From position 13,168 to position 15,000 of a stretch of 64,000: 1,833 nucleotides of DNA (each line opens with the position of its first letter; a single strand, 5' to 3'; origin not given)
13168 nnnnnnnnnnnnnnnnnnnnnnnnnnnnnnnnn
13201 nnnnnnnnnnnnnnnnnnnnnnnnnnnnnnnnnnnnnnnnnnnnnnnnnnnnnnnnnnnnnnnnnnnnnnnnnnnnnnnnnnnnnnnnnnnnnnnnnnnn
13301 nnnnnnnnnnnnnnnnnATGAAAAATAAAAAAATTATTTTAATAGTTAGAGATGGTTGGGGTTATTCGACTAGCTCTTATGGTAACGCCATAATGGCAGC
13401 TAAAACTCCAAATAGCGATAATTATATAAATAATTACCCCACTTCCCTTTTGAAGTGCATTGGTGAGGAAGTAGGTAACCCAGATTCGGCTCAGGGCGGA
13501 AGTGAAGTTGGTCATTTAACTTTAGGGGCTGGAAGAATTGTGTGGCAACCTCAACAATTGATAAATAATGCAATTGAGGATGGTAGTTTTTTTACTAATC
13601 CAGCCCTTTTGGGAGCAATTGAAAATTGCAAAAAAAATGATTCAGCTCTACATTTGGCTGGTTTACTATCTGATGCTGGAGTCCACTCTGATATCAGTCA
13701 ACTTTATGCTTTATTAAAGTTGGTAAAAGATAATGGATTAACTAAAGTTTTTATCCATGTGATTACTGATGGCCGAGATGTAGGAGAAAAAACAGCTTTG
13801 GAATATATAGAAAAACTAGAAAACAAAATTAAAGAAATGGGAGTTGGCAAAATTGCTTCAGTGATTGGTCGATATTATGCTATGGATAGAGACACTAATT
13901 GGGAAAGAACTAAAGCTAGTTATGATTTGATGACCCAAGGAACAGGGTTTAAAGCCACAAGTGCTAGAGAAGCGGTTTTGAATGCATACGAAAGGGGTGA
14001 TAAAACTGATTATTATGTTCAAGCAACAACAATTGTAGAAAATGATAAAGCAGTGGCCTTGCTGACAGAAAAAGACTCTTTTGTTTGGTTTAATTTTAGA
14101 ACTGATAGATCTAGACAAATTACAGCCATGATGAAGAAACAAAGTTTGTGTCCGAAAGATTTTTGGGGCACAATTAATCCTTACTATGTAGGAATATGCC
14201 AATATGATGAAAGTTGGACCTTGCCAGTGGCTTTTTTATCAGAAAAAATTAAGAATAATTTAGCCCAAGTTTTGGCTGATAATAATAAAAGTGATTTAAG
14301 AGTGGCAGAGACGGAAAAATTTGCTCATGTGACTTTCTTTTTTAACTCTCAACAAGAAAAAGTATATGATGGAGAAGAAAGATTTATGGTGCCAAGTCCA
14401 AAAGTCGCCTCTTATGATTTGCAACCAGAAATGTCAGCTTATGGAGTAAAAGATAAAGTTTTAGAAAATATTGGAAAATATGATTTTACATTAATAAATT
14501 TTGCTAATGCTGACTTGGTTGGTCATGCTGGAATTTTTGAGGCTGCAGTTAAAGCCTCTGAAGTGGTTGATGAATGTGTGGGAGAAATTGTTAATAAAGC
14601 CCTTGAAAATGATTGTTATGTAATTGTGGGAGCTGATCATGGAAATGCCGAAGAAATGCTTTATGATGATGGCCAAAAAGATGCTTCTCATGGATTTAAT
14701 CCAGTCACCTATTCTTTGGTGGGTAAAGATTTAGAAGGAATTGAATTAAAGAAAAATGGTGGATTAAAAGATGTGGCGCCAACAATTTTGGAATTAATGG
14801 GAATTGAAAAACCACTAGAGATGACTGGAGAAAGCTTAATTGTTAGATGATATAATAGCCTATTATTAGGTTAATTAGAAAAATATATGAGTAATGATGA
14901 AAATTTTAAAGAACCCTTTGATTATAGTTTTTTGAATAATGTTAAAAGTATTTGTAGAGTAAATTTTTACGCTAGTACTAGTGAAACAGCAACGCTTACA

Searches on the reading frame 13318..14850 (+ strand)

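Call 48: search_protein_families(library=pfam, proteins=[window:13318-14850:+])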
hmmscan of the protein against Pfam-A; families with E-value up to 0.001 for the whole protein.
window:13318-14850:+ (510 aa): 2 families
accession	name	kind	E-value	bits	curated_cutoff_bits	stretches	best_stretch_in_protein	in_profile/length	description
PF06415.18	iPGM_N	-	3.6e-74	249.4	27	1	82-298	1-217/217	BPG-independent PGAM N-terminus (iPGM_N)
PF01676.23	Metalloenzyme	-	8.5e-66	222.5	24.3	1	4-498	1-252/252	Metalloenzyme superfamily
